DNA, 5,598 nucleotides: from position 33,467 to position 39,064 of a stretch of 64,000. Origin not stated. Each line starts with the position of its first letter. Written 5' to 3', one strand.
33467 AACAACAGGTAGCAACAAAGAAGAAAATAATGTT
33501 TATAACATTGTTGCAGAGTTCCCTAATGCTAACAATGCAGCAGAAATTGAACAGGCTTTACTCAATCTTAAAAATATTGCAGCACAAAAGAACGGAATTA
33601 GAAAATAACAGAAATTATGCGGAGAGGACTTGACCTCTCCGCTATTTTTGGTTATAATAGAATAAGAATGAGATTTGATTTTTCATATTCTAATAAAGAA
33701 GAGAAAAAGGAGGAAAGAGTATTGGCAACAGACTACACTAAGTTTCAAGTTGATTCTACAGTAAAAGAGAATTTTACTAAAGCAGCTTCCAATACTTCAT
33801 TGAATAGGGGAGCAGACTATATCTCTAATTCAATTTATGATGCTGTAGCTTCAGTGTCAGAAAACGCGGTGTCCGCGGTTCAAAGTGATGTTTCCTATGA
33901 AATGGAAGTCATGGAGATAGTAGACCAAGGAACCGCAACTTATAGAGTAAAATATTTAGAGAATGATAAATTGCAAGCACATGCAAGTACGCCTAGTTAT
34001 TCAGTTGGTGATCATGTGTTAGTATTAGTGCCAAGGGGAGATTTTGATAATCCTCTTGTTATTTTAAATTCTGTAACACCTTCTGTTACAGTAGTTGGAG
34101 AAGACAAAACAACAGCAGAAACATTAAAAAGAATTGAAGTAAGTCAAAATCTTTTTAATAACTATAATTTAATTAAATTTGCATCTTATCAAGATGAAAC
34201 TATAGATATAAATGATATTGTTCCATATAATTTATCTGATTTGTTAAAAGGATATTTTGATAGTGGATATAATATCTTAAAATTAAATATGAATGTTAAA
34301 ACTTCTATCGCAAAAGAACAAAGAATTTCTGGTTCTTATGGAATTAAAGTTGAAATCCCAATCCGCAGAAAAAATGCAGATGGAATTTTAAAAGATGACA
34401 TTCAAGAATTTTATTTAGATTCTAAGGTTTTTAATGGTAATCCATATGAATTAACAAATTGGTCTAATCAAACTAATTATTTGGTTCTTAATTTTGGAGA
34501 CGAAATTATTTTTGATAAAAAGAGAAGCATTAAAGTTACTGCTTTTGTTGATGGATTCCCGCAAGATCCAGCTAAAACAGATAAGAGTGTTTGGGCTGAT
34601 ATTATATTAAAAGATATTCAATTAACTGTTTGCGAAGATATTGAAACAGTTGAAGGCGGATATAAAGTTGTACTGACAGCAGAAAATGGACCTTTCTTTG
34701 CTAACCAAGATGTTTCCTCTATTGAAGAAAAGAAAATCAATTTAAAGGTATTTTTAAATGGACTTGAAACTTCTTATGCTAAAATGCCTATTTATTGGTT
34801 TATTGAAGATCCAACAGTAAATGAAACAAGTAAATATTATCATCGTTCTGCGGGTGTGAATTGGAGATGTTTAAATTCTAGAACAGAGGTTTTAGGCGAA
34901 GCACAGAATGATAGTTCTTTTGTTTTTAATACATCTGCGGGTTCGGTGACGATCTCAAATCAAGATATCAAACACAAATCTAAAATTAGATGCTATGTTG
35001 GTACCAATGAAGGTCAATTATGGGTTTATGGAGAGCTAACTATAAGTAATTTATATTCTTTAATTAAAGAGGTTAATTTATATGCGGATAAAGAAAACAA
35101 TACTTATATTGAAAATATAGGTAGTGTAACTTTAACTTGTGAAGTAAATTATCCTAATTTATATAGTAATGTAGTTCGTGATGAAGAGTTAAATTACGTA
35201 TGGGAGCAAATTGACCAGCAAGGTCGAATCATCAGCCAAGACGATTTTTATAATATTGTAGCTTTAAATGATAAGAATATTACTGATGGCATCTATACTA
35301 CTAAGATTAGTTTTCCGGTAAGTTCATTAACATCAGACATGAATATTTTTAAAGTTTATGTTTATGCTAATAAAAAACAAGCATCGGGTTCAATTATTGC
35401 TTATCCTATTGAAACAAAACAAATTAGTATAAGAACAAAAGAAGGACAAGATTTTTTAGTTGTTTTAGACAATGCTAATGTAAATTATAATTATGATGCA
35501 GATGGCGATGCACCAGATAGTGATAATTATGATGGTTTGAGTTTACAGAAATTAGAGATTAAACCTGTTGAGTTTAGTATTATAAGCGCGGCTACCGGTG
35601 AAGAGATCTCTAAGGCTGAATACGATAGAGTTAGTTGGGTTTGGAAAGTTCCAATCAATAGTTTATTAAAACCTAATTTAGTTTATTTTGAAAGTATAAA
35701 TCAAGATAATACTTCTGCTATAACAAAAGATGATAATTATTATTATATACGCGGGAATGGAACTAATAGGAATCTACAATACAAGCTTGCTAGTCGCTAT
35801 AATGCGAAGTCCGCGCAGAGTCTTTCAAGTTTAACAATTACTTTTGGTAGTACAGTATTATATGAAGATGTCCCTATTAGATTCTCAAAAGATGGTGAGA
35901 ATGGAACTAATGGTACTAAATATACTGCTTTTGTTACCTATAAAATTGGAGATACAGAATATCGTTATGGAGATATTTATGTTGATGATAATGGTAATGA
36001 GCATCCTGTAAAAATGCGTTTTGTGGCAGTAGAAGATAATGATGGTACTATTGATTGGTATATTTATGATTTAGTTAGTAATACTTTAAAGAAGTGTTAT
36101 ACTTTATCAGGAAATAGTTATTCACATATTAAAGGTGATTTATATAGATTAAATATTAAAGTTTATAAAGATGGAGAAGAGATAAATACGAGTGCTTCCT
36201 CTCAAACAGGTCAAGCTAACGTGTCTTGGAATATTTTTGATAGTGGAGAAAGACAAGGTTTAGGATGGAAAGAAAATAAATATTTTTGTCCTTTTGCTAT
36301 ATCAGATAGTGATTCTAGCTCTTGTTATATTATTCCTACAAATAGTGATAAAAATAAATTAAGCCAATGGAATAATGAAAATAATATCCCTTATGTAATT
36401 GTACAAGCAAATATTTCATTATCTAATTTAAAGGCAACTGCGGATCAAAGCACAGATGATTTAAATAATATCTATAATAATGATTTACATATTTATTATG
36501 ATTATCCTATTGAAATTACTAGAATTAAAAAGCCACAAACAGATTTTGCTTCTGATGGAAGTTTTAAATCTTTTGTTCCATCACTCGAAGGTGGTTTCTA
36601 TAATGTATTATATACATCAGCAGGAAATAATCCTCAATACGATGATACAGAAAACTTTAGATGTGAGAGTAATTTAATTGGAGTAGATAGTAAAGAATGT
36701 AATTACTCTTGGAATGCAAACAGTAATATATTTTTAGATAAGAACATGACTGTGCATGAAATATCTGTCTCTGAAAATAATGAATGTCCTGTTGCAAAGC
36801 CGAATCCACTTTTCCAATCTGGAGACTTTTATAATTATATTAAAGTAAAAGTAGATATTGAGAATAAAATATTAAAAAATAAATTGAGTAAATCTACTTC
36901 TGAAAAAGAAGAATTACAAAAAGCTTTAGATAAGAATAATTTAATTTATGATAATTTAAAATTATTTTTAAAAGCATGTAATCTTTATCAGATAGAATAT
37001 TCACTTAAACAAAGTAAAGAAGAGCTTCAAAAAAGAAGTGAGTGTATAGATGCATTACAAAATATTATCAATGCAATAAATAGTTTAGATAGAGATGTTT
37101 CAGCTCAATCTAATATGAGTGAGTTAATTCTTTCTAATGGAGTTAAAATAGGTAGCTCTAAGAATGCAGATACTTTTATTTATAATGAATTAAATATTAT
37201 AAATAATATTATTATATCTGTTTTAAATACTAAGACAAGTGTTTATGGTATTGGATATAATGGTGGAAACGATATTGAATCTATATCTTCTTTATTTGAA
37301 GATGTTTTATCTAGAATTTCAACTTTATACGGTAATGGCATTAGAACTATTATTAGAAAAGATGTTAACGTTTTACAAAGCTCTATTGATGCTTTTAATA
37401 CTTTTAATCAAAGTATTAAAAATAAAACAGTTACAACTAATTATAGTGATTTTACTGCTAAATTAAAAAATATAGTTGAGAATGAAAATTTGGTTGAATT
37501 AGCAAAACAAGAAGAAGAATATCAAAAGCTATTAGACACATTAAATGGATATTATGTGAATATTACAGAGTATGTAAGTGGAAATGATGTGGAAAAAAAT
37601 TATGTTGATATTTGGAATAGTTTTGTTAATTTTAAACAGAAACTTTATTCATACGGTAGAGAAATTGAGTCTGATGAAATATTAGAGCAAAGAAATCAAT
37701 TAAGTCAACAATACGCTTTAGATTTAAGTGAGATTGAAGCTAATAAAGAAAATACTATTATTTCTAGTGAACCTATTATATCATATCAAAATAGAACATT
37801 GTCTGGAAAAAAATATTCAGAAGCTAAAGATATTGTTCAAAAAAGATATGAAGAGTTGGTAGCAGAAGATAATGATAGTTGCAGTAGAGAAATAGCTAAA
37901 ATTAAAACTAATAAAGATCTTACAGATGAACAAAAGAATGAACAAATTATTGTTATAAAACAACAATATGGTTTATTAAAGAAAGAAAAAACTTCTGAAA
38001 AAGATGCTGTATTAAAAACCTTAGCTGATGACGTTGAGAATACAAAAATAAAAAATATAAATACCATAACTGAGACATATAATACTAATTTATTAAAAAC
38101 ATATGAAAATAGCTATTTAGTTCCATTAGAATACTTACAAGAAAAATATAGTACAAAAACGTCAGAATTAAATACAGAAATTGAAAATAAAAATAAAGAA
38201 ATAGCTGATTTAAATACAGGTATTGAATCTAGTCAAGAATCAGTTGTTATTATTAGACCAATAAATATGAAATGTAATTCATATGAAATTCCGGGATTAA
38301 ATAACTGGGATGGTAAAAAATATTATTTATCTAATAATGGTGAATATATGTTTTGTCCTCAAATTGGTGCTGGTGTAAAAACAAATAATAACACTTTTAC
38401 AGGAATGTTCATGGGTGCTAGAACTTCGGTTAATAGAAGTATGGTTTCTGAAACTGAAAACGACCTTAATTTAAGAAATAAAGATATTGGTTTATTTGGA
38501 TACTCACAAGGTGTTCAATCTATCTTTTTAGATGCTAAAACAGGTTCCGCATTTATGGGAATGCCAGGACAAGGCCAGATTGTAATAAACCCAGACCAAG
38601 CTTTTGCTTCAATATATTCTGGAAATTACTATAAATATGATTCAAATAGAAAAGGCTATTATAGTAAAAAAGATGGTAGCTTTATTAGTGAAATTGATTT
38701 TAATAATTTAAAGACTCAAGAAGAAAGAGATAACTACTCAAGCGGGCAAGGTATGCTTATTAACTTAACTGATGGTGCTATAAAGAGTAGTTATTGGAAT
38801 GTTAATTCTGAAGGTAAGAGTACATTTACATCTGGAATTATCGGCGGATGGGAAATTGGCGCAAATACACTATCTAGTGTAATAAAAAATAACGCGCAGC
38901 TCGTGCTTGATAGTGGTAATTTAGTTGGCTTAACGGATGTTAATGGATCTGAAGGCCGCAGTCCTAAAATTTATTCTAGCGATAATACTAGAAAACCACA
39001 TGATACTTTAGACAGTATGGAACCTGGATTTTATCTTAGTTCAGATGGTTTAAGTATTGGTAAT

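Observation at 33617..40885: Giant 2422-aa tail protein with about 8 tandem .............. beta-repeats and a central coiled coil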

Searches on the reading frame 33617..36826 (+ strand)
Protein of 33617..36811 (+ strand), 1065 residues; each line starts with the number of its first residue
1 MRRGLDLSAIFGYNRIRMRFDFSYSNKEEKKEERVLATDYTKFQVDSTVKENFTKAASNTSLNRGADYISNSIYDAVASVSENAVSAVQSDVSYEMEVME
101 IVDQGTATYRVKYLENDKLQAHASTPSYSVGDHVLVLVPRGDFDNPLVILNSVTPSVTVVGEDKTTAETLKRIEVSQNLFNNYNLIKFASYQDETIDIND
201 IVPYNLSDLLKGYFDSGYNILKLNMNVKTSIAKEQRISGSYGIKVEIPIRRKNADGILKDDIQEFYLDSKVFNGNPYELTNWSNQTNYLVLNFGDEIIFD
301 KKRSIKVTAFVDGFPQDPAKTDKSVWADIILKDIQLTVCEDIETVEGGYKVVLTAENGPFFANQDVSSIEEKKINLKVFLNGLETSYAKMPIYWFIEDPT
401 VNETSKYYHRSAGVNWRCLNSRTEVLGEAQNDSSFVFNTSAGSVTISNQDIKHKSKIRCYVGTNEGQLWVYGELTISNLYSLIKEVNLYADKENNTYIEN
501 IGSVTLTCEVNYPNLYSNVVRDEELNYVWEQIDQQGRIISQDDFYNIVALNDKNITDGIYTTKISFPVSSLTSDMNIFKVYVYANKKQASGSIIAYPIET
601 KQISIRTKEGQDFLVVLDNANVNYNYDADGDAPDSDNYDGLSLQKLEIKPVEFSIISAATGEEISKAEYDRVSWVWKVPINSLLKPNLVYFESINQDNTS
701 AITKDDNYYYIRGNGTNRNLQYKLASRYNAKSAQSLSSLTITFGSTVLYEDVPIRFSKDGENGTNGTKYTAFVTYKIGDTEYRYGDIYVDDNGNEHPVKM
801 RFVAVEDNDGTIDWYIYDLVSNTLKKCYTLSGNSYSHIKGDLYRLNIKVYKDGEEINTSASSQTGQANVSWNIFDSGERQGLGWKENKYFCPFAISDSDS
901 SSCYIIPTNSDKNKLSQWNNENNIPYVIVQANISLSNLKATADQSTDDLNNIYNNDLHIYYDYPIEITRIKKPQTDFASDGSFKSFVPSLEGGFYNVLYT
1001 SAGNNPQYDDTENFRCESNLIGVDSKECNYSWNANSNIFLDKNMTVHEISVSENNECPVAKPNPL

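Call 20: find_homologous_proteins(query=window:33617-36811:+)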
Query window:33617-36811:+ (1065 aa): 4 proteins with E <= 0.001 among 8000 candidates.
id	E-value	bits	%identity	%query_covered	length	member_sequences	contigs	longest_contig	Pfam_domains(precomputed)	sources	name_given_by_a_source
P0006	0.0e+0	2377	99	100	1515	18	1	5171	-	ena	-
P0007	5.5e-24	102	25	65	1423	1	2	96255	-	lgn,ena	-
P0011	2.7e-23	100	24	88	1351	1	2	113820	-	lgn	-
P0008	5.8e-23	99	24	88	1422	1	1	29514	-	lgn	-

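Call 48: predict_structure(alignment_id=A1)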
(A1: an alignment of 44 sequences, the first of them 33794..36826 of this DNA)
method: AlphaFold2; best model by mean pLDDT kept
length: 1011 residues; sequences in the alignment: 44
mean_pLDDT: 74.3   pTM: 0.46
mean pLDDT of the five models: 74.3, 74.0, 72.2, 71.6, 70.6
residues with pLDDT >= 90: 104; 70-90: 582; 50-70: 251; < 50: 74
segments of 3 or more residues with pLDDT < 50: 1-5, 96-110, 494-497, 801-805, 819-826, 880-895, 961-966, 977-983, 1009-1011
pLDDT, mean of each block of 10 residues (from residue 1): 51 74 61 78 81 73 80 80 79 53 32 80 85 91 79 79 93 86 92 72 90 90 92 69 77 90 84 92 65 83 74 87 76 89 84 87 77 75 87 87 72 87 83 72 76 69 77 75 59 54 77 80 83 78 79 74 83 84 73 81 78 88 86 68 82 83 88 78 80 84 75 79 72 68 78 78 73 69 76 75 55 66 47 73 78 63 68 70 43 57 80 57 57 63 60 66 51 55 50 65 58 45
secondary structure, 60 per line:
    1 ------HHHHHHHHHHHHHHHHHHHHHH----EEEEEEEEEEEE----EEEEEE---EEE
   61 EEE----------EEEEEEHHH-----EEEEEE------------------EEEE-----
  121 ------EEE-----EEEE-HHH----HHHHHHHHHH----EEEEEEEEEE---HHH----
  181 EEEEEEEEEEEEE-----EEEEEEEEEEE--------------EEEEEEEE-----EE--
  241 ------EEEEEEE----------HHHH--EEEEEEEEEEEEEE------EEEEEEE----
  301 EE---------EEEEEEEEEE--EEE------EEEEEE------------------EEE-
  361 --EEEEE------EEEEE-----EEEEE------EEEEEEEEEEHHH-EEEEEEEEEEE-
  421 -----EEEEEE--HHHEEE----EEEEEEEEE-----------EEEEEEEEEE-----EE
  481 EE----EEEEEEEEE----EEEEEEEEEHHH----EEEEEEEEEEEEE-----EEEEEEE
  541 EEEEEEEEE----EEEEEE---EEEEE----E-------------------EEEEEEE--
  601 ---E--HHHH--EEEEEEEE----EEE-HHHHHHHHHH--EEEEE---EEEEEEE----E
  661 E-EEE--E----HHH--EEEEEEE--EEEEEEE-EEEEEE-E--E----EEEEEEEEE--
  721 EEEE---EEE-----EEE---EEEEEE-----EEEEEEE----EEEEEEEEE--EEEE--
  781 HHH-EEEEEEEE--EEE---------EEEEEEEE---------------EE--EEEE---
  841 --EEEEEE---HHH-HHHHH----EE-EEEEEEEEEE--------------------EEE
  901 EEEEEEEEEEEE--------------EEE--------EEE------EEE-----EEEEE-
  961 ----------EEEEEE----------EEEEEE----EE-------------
elements in order (helices of 4 or more, strands of 3 or more residues): H7-28 E33-44 E49-54 E58-63 E74-79 E88-93 E112-115 E127-129 E135-138 H147-156 E161-170 E181-193 E199-209 E224-231 E247-253 H264-267 E270-283 E290-296 E312-321 E324-326 E333-338 E357-359 E363-367 E374-378 E384-388 E395-404 E409-419 E426-431 E437-439 E444-452 E464-473 E479-482 E487-495 E500-508 E516-528 E534-549 E554-559 E563-567 E592-598 H607-610 E613-620 E625-627 H629-638 E641-645 E649-655 E663-665 E678-684 E687-693 E695-700 E710-718 E721-724 E728-730 E736-738 E742-747 E753-759 E764-772 E775-778 E785-792 E795-797 E807-814 E834-837 E843-848 H856-860 E868-877 E898-912 E927-929 E938-940 E947-949 E955-959 E971-976 E987-992

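Call 84: fold_search(model_id=the predicted structure, library=pdb)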
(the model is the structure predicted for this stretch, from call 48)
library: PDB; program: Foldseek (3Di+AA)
matches with E <= 10: 1891; with E <= 0.001: 909
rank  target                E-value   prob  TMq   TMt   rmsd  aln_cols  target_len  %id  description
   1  9gtb_B                5.9e-08  1.00  0.07  0.17  19.3       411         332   11  Cryo-EM structure of Mouse PMCA-NPTN complex captured in E1-Ca state (released 2025-08-06)
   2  5i5k_A                1.9e-07  0.99  0.11  0.08  28.4       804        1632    8  Structure of complement C5 in complex with eculizumab (released 2016-03-16)
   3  6h04_A                2.3e-07  0.98  0.10  0.09  36.7      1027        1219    9  Closed conformation of the Membrane Attack Complex (released 2018-12-19)
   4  3g6j_A                3.3e-07  0.99  0.10  0.15  29.0       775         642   10  C3b in complex with a C3b specific Fab (released 2009-03-10)
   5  8uin_A                3.8e-07  0.99  0.11  0.15  28.8       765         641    9  Structure of the C3bBb-albicin complex (released 2024-05-08)
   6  5y9h_B                4.9e-07  1.00  0.12  0.22  20.5       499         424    9  Crystal structure of SafDAA-dsc complex (released 2017-11-15)
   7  4y61_A                5.5e-07  1.00  0.11  0.23  32.7       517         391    8  Crystal structure of the complex between Slitrk2 LRR1 and PTP delta Ig1-Fn1 (released 2015-06-03)
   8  7sz8_B                5.8e-07  0.99  0.08  0.16  39.8       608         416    7  Crystal structure of human CELSR1 EC4-7 (released 2022-12-14)
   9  5erd_B                6.4e-07  0.96  0.09  0.13  40.3       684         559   11  Crystal structure of human Desmoglein-2 ectodomain (released 2016-06-22)
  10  9u61_C                9.1e-07  0.94  0.09  0.12  33.0       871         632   10  CP/MBL pathways C3 convertase C4b2a and C3 complex (released 2026-01-14)
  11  7sz8_A                1.1e-06  0.98  0.08  0.16  38.8       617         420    7  Crystal structure of human CELSR1 EC4-7 (released 2022-12-14)
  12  4ybh_A                2.3e-06  1.00  0.09  0.24  19.9       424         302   10  Crystal structure of the human RAGE ectodomain (VC1C2 fragment) in complex with human S100A6 (released 2016-03-02)
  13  3cu7_A                2.4e-06  0.99  0.12  0.08  28.5       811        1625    8  Human Complement Component 5 (released 2008-06-10)
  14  2e9w_A                3.8e-06  0.98  0.09  0.17  32.6       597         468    8  Crystal structure of the extracellular domain of Kit in complex with stem cell factor (SCF) (released 2007-08-07)
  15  7u05_A                4.0e-06  0.98  0.11  0.10  27.7       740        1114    8  Structure of the yeast TRAPPII-Rab11/Ypt32 complex in the closed/closed state (composite structure) (released 2022-04-27)
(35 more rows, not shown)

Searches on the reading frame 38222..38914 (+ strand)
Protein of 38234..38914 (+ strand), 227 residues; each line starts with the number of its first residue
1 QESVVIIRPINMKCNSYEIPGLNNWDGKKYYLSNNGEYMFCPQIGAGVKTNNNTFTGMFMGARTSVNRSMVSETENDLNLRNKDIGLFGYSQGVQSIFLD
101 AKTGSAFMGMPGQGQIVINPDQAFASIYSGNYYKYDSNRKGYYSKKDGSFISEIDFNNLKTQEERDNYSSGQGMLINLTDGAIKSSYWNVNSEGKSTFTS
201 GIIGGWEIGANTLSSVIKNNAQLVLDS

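Call 77: search_solved_structures(query=A3, max_evalue=10, show_alignments=2)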
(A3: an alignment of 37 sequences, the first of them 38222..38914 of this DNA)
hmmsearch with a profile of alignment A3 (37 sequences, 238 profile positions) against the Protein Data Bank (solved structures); distinct sequences matched with E-value up to 10: 0.

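Call 106: find_related_loci(query=window:38234-38914:+, collection=genome_contigs, flank=10000)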
Query window:38234-38914:+ (227 aa) in genome_contigs; peptide patterns used: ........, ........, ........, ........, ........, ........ (x = any residue, [..] = any of these).
129 stretches matched a pattern, but none encodes a relative of the query by tblastn (E <= 1e-3).
